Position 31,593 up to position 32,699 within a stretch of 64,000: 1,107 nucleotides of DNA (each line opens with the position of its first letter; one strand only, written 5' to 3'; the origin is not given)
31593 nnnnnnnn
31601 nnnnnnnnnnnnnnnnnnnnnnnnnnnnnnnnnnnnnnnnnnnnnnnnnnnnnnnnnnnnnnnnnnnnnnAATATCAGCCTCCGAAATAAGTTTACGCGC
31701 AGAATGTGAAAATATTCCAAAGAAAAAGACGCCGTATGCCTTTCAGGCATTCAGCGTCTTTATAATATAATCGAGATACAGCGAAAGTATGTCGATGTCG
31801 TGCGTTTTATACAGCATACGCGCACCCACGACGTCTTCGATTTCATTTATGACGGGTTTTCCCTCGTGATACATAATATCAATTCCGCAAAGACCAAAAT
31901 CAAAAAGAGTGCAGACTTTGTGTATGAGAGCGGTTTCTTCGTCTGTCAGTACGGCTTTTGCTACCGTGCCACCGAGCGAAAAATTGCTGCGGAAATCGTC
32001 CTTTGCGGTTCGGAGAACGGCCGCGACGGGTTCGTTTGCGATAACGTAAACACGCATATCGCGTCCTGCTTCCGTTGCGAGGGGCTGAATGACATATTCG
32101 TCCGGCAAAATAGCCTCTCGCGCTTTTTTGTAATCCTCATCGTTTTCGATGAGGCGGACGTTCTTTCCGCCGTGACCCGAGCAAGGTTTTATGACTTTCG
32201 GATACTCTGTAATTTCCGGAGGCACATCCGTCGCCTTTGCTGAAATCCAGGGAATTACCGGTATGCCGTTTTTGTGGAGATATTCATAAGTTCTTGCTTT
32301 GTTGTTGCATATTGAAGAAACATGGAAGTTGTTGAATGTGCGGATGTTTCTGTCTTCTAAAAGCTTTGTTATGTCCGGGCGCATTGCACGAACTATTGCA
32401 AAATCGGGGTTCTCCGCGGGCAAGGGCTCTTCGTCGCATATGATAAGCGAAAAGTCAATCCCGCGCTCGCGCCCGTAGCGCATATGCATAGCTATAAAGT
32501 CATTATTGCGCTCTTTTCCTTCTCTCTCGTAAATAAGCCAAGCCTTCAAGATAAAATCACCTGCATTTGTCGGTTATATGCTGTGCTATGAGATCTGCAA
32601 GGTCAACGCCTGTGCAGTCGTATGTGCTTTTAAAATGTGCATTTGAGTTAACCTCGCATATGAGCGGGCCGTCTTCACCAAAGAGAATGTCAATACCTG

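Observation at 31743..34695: Two tandem RimK-type ATP-grasp ligases translationally coupled to an ArsB/NhaD-type anion permease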

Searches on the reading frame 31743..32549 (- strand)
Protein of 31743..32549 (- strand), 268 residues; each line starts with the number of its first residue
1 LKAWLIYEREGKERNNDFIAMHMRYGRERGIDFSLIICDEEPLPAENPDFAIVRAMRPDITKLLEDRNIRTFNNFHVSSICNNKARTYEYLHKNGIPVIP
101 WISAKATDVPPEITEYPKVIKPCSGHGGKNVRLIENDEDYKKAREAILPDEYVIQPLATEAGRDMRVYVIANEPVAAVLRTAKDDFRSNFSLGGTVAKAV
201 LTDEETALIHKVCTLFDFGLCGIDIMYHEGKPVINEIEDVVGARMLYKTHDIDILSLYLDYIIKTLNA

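Call 4: search_protein_families(library=pfam, proteins=[window:31743-32549:-], max_evalue=0.01)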
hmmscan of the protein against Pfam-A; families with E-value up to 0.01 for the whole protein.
window:31743-32549:- (268 aa): 5 families
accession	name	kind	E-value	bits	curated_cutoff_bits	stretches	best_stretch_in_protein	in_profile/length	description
PF08443.16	RimK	-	5.1e-24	85.4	21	1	82-261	2-187/188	RimK-like ATP-grasp domain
PF02655.19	ATP-grasp_3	-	2.1e-12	47.9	23.2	1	81-237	1-153/160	ATP-grasp domain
PF02955.21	GSH-S_ATP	-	5.2e-10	39.5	23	1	118-226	33-152/175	Prokaryotic glutathione synthetase, ATP-grasp domain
PF14397.11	ATPgrasp_ST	-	3.4e-05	23.6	31.4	1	67-158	5-105/278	Sugar-transfer associated ATP-grasp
PF13535.11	ATP-grasp_4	-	0.0036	17.4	27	0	115-149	2-36/160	ATP-grasp domain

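Call 5: search_protein_families(library=ncbifam, proteins=[window:31743-32549:-], max_evalue=0.01)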
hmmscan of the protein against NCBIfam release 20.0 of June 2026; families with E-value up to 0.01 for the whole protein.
window:31743-32549:- (268 aa): 26 families (the best 25 are shown)
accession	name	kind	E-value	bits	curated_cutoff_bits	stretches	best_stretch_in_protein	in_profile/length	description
TIGR00768.1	rimK_fam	subfamily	3.1e-36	125.2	143.4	1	28-262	22-276/276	RimK family alpha-L-glutamate ligase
TIGR02144.1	LysX_arch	equivalog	3.1e-26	92.1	275.6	1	38-266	31-279/281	lysine biosynthesis protein LysX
NF040720.1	MptN_Meth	equivalog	1.7e-20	73.3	350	1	56-262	74-290/291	tetrahydromethanopterin:alpha-L-glutamate ligase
NF007764.0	PRK10446.1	equivalog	1e-14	54.6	331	1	117-264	137-288/300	30S ribosomal protein S6--L-glutamate ligase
NF009110.0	PRK12458.1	subfamily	4e-14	52.4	408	1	62-225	114-292/349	glutathione synthetase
NF009402.0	PRK12767.1-1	equivalog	7.6e-12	44.7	218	1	69-170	100-205/329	carbamoyl phosphate synthase-like protein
TIGR04443.1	F420_CofF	equivalog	3e-11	42.9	300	1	61-244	70-261/283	coenzyme gamma-F420-2:alpha-L-glutamate ligase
TIGR04356.1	grasp_GAK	hypoth_equivalog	2.4e-10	40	300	1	59-266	75-287/287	GAK system ATP-grasp enzyme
NF003573.0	PRK05246.1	equivalog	3.3e-10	39.3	272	1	70-226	111-275/316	glutathione synthase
TIGR02068.2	cya_phycin_syn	equivalog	2.1e-08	32.6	850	1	79-182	209-316/862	cyanophycin synthetase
TIGR01380.1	glut_syn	equivalog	3.7e-08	32.8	299.05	1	118-226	156-274/312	glutathione synthase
NF009406.0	PRK12767.1-5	equivalog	1.2e-06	27.9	271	1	65-240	94-270/327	carbamoyl phosphate synthase-like protein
NF053643.1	Ddl_archaea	equivalog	3.1e-06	26.4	500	1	73-143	96-167/367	putative pseudomurein biosynthesis ATP-grasp protein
TIGR01205.1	D_ala_D_alaTIGR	subfamily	1.1e-05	24.6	245.65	1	74-242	97-288/318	D-alanine--D-alanine ligase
NF009403.0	PRK12767.1-2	equivalog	1.8e-05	24.1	286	1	67-158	91-184/342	carbamoyl phosphate synthase-like protein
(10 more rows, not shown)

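Call 24: search_solved_structures(query=window:31743-32549:-, max_evalue=0.001)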
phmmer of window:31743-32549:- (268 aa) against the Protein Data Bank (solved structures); distinct sequences matched with E-value up to 0.001: 17.
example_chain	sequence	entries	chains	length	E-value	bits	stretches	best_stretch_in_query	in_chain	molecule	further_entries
3vpb_A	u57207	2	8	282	1.3e-15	60.6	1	28-262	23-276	Putative acetylornithine deacetylase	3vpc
7qyr_A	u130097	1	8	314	1.9e-12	50.2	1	81-264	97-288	Probable alpha-L-glutamate ligase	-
7qys_A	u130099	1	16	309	3.1e-12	49.5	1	81-264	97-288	Probable alpha-L-glutamate ligase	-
5zct_A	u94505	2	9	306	1.6e-11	47.2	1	82-261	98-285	Ribosomal protein S6--L-glutamate ligase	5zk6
4iwx_A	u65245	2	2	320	1.8e-11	47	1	82-261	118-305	Ribosomal protein S6 modification protein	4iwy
1uc8_A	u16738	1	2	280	2.9e-08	36.5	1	66-261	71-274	lysine biosynthesis enzyme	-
1uc9_A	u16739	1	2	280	4.1e-08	36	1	66-261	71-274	lysine biosynthesis enzyme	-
3vpd_A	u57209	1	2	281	7.1e-08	35.2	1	67-261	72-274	Ribosomal protein S6 modification protein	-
5k2m_A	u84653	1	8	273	2.4e-06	30.2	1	62-262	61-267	RimK-related lysine biosynthesis protein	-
3ouu_A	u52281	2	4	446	5.4e-05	25.7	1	74-144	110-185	Biotin carboxylase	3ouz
1ulz_A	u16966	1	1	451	5.5e-05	25.7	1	48-145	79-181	pyruvate carboxylase n-terminal domain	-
2yzg_A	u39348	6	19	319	0.00012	24.7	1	77-194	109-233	D-alanine--D-alanine ligase | D-alanine-D-alanine ligase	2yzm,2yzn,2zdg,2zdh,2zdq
2fb9_A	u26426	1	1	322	0.00012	24.6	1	77-194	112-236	D-alanine:D-alanine ligase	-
6u1c_A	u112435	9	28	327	0.00012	24.6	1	77-194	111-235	D-alanine--D-alanine ligase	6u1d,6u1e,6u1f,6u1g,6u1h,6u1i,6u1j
7kbl_A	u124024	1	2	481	0.00025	23.6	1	47-142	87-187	2-oxoglutarate carboxylase small subunit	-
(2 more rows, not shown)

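Call 47: find_homologous_proteins(query=window:31746-32549:-, max_evalue=1e-10)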
Query seq(268 aa) (268 aa): 1399 proteins with E <= 1e-10 among 2215 candidates; the best 120 are listed.
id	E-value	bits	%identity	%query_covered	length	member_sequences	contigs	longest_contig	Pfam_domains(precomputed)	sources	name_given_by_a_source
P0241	9.9e-165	564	100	93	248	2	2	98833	PF02955.22,PF08443.17,PF02655.20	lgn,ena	-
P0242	2.3e-136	471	75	100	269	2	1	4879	PF02955.22,PF08443.17,PF02655.20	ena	-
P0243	3.0e-135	468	74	100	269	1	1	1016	PF02955.22,PF08443.17,PF02655.20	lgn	-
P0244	1.7e-129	449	72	100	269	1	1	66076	PF02955.22,PF08443.17,PF02655.20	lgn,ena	-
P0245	4.2e-129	447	72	100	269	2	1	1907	PF02955.22,PF08443.17,PF02655.20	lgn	-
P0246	1.6e-128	446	70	100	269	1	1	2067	PF02955.22,PF08443.17,PF02655.20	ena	-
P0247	7.1e-128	443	71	100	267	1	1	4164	PF02955.22,PF08443.17,PF02655.20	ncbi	-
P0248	3.8e-126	438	70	100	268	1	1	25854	PF02955.22,PF08443.17,PF02655.20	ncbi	-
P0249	1.0e-124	433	69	100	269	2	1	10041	PF02955.22,PF08443.17,PF02655.20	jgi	-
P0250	3.2e-124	431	70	100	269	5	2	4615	PF02955.22,PF08443.17,PF02655.20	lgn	-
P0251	3.9e-124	431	70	99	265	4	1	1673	PF02955.22,PF08443.17,PF02655.20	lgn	-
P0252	2.3e-123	429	71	100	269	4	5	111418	PF02955.22,PF08443.17,PF02655.20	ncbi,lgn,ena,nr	ncbi:MAG: ATP-grasp domain-containing protein [Oscillospiraceae bacterium]|nr:ATP-grasp domain-conta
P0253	2.5e-123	429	70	99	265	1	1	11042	PF02955.22,PF08443.17,PF02655.20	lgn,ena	-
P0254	3.4e-123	428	70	99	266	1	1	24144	PF02955.22,PF08443.17,PF02655.20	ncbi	-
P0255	6.0e-123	427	70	100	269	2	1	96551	PF02955.22,PF08443.17,PF02655.20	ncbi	-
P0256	1.4e-122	426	69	100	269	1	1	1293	PF02955.22,PF08443.17,PF02655.20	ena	-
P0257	2.3e-122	425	69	99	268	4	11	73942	PF02955.22,PF08443.17,PF02655.20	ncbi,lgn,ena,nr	ncbi:MAG: ATP-grasp domain-containing protein [Oscillospiraceae bacterium]|nr:ATP-grasp domain-conta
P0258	4.2e-121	421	68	99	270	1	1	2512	PF02955.22,PF08443.17,PF02655.20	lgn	-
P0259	9.3e-121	420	72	99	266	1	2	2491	PF02955.22,PF08443.17,PF02655.20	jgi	-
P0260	9.5e-121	420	68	99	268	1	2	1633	PF02955.22,PF08443.17,PF02655.20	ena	-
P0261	3.4e-120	418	69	99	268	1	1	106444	PF02955.22,PF08443.17,PF02655.20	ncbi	-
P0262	4.6e-120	418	68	99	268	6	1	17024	PF02955.22,PF08443.17,PF02655.20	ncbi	-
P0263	1.5e-119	416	70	98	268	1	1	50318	PF02955.22,PF08443.17,PF02655.20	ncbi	-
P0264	1.5e-119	416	67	99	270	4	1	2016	PF02955.22,PF08443.17,PF02655.20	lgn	-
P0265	5.1e-119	414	69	100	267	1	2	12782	PF02955.22,PF08443.17,PF02655.20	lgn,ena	-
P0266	1.3e-118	413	67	99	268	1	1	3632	PF02955.22,PF08443.17,PF02655.20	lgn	-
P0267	2.2e-118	412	68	100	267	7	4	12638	PF02955.22,PF08443.17,PF02655.20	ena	-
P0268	7.9e-118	411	69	100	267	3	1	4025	PF02955.22,PF08443.17,PF02655.20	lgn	-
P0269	1.0e-117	410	68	98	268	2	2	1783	PF02955.22,PF08443.17,PF02655.20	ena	-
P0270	3.5e-117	408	66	100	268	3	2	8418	PF02955.22,PF08443.17,PF02655.20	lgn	-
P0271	4.8e-117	408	69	99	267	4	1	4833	PF02955.22,PF08443.17,PF02655.20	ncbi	-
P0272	4.9e-117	408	69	99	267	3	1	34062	PF02955.22,PF08443.17,PF02655.20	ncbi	-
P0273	1.5e-116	406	66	100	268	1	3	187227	PF02955.22,PF08443.17,PF02655.20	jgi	-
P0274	3.1e-116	405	68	99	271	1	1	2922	PF02955.22,PF08443.17,PF02655.20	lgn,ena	-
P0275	6.0e-116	404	67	99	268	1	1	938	PF02955.22,PF08443.17,PF02655.20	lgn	-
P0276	6.6e-116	404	68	99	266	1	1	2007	PF02955.22,PF08443.17,PF02655.20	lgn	-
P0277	2.0e-115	403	69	100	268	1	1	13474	PF02955.22,PF08443.17,PF02655.20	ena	-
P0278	2.4e-115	402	66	99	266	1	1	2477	PF02955.22,PF08443.17,PF02655.20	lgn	-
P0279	4.0e-115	402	65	100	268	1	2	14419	PF02955.22,PF08443.17,PF02655.20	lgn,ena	-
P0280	4.0e-115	402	67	99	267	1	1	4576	PF02955.22,PF08443.17,PF02655.20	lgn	-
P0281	8.2e-115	401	66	99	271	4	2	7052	PF02955.22,PF08443.17,PF02655.20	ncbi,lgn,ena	-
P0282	3.3e-114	399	67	99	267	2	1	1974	PF02955.22,PF08443.17,PF02655.20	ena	-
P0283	4.6e-114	398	67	99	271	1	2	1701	PF02955.22,PF08443.17,PF02655.20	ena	-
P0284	2.3e-113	396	66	98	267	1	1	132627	PF02955.22,PF08443.17,PF02655.20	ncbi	-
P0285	2.7e-112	392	65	100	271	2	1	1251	PF02955.22,PF08443.17,PF02655.20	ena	-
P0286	2.2e-111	389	64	98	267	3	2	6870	PF02955.22,PF08443.17,PF02655.20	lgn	-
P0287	5.1e-111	388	63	98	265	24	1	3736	PF02955.22,PF08443.17,PF02655.20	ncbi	-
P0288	8.4e-111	387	65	99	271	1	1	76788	PF02955.22,PF08443.17,PF02655.20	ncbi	-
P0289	1.4e-110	387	64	100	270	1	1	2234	PF02955.22,PF08443.17,PF02655.20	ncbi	-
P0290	3.0e-109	382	63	100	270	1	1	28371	PF02955.22,PF08443.17,PF02655.20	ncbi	-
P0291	7.6e-109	381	65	99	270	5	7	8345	PF02955.22,PF08443.17,PF02655.20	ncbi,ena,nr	ncbi:MAG: ATP-grasp domain-containing protein [Oscillospiraceae bacterium]|nr:ATP-grasp domain-conta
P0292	1.0e-108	381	62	98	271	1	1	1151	PF02955.22,PF08443.17,PF02655.20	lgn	-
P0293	4.5e-108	379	62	98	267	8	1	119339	PF02955.22,PF08443.17,PF02655.20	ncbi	-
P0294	4.8e-108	378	62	98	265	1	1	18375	PF02955.22,PF08443.17,PF02655.20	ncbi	-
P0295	6.0e-108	378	64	99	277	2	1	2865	PF02955.22,PF08443.17,PF02655.20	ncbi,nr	ncbi:MAG: ATP-grasp domain-containing protein [Oscillospiraceae bacterium]|nr:ATP-grasp domain-conta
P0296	2.2e-107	376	66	99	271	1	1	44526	PF02955.22,PF08443.17,PF02655.20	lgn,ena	-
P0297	5.6e-106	372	65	100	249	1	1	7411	PF02955.22,PF08443.17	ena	-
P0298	2.3e-105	370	61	98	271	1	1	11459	PF02955.22,PF08443.17,PF02655.20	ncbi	-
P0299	2.6e-100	353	59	100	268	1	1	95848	PF02955.22,PF08443.17,PF02655.20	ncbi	-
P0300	2.9e-100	353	60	100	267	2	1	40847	PF02955.22,PF08443.17,PF02655.20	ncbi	-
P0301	6.8e-90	319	57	99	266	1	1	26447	PF02955.22,PF08443.17,PF02655.20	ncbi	-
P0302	2.9e-88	314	57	99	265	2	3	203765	PF02955.22,PF08443.17,PF02655.20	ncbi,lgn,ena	-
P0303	5.4e-87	309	54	99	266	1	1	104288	PF02955.22,PF08443.17,PF02655.20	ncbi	-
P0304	5.3e-84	300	54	100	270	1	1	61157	PF02955.22,PF08443.17,PF02655.20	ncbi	-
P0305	1.5e-83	298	54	99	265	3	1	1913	PF02955.22,PF08443.17,PF02655.20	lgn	-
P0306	1.2e-74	269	49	99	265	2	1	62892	PF02955.22,PF08443.17,PF02655.20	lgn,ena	-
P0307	3.2e-66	241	67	62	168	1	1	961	PF02955.22,PF08443.17,PF02655.20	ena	-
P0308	1.0e-65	240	45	99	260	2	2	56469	PF02955.22,PF08443.17,PF02655.20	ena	-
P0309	1.8e-65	239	45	99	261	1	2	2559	PF02955.22,PF08443.17,PF02655.20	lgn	-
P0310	2.5e-65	238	45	99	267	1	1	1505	PF02955.22,PF08443.17,PF02655.20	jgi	jgi:RimK family alpha-L-glutamate ligase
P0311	5.1e-65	237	45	99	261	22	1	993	PF02955.22,PF08443.17,PF02655.20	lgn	-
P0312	6.4e-65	237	45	99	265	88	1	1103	PF02955.22,PF08443.17,PF02655.20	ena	-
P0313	7.3e-65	237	44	99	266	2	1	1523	PF02955.22,PF08443.17,PF02655.20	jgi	jgi:RimK family alpha-L-glutamate ligase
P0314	9.4e-65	237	47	100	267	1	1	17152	PF02955.22,PF08443.17,PF02655.20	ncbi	-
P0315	1.6e-64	236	45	99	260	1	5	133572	PF02955.22,PF08443.17,PF02655.20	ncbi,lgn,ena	-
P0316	2.6e-64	235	44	99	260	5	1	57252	PF02955.22,PF08443.17,PF02655.20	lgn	-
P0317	3.2e-64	235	46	99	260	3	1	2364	PF02955.22,PF08443.17,PF02655.20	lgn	-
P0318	3.9e-64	234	44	100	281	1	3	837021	PF02955.22,PF08443.17,PF02655.20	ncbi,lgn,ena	-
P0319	4.8e-64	234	47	98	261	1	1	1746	PF08443.17,PF02655.20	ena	-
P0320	4.8e-64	234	45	99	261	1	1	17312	PF02955.22,PF08443.17,PF02655.20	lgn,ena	-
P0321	9.5e-64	233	43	100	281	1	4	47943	PF02955.22,PF08443.17,PF02655.20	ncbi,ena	-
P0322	1.4e-63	233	48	98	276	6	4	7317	PF02955.22,PF08443.17,PF02655.20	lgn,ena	-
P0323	1.8e-63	232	44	99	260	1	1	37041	PF02955.22,PF08443.17,PF02655.20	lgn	-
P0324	1.8e-63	232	43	100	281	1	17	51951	PF02955.22,PF13535.12,PF08443.17,PF02655.20,PF07478.19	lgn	-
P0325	2.1e-63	232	45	99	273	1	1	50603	PF02955.22,PF14398.12,PF08443.17,PF02655.20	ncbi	-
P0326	2.4e-63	232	43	100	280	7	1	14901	PF02955.22,PF08443.17,PF02655.20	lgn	-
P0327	4.0e-63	231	42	100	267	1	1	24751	PF02955.22,PF08443.17,PF02655.20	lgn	-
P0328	4.6e-63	231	45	99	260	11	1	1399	PF02955.22,PF08443.17,PF02655.20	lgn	-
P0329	5.0e-63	231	46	99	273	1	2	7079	PF02955.22,PF14398.12,PF08443.17,PF02655.20,PF05770.17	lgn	-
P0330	7.4e-63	230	46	99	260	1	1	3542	PF02955.22,PF08443.17,PF02655.20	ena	-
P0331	7.5e-63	230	45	98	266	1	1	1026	PF02955.22,PF08443.17,PF02655.20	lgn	-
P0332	1.1e-62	230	47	99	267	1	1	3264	PF02955.22,PF08443.17,PF02655.20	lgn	-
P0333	1.3e-62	229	44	99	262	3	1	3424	PF02955.22,PF08443.17,PF02655.20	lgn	-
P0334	1.7e-62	229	45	100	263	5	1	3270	PF02955.22,PF08443.17,PF02655.20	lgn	-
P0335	2.9e-62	228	44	99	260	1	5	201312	PF02955.22,PF08443.17,PF02655.20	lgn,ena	-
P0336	3.3e-62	228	46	99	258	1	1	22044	PF02955.22,PF08443.17,PF02655.20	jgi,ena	-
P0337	3.4e-62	228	42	99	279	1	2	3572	PF02955.22,PF08443.17,PF02655.20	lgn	-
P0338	4.2e-62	228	43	100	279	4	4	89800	PF02955.22,PF08443.17,PF02655.20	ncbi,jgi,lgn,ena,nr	ncbi:MAG TPA: ATP-grasp domain-containing protein [Candidatus Atribacteria bacterium]|nr:ATP-grasp d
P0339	4.3e-62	228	43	100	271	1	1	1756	PF02955.22,PF08443.17,PF02655.20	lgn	-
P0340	6.1e-62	227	42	99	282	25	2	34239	PF02955.22,PF08443.17,PF02655.20,PF07478.19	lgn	-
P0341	7.8e-62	227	43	99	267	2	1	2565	PF02955.22,PF08443.17,PF02655.20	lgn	-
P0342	9.4e-62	227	43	100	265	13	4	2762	PF02955.22,PF08443.17,PF02655.20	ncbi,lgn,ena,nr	ncbi:MAG: ATP-grasp domain-containing protein [Clostridia bacterium]|nr:ATP-grasp domain-containing 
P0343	1.1e-61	227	44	99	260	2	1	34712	PF02955.22,PF08443.17,PF02655.20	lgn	-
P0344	1.1e-61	226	46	99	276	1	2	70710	PF02955.22,PF08443.17,PF02655.20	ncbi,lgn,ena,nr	ncbi:MAG: ATP-grasp domain-containing protein [Lachnospiraceae bacterium]|nr:ATP-grasp domain-contai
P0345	1.2e-61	226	44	99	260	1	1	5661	PF02955.22,PF08443.17,PF02655.20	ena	-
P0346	1.3e-61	226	44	99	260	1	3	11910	PF02955.22,PF08443.17,PF02655.20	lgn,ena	-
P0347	1.3e-61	226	44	99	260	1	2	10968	PF02955.22,PF08443.17,PF02655.20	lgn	-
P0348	1.7e-61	226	43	99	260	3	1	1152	PF02955.22,PF08443.17,PF02655.20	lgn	-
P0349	2.5e-61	225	44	99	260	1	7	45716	PF02955.22,PF08443.17,PF02655.20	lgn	-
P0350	2.5e-61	225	44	99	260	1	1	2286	PF02955.22,PF08443.17,PF02655.20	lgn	-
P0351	3.2e-61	225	43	100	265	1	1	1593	PF02955.22,PF14397.12,PF08443.17,PF02655.20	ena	-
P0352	5.5e-61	224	43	100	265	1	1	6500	PF02955.22,PF08443.17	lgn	-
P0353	6.0e-61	224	45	99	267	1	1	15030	PF02955.22,PF08443.17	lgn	-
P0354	8.8e-61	223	43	99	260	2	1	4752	PF02955.22,PF08443.17,PF02655.20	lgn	-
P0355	1.0e-60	223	43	99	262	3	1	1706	PF02955.22,PF08443.17,PF02655.20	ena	-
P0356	1.5e-60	223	45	99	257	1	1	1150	PF08443.17,PF02655.20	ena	-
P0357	2.0e-60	222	43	100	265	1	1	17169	PF02955.22,PF08443.17,PF02655.20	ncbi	-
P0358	2.1e-60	222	45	99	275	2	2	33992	PF02955.22,PF14398.12,PF08443.17,PF02655.20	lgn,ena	-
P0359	2.4e-60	222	40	100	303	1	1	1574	PF02955.22,PF08443.17,PF02655.20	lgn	-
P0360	2.5e-60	222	41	99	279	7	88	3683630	PF02955.22,PF08443.17,PF02655.20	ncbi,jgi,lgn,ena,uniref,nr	ncbi:ATP-grasp domain-containing protein [Acetivibrio saccincola]|jgi:RimK family alpha-L-glutamate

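Call 63: predict_structure(alignment_id=A3)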
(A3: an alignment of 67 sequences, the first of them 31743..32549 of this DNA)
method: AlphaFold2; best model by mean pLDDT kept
length: 268 residues; sequences in the alignment: 67
mean_pLDDT: 94.6   pTM: 0.91
mean pLDDT of the five models: 94.6, 94.6, 94.1, 93.9, 93.7
residues with pLDDT >= 90: 237; 70-90: 29; 50-70: 2; < 50: 0
segments of 3 or more residues with pLDDT < 50: none
pLDDT, mean of each block of 10 residues (from residue 1): 97 94 98 97 96 96 98 98 96 97 93 95 82 96 94 94 94 97 82 89 98 98 96 95 92 96 96
secondary structure, 60 per line:
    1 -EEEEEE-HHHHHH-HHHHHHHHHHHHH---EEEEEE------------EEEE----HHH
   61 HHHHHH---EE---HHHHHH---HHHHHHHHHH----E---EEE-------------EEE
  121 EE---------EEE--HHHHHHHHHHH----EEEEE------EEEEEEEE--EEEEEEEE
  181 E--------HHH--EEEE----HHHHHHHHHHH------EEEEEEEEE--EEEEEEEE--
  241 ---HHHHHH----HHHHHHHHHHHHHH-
elements in order: E2-7 H9-14 H16-28 E32-37 E50-53 H58-66 H75-80 H84-93 E102-104 E118-122 E132-134 H137-147 E152-156 E163-170 E173-181 E195-198 H203-213 E220-228 E231-238 H244-249 H254-267
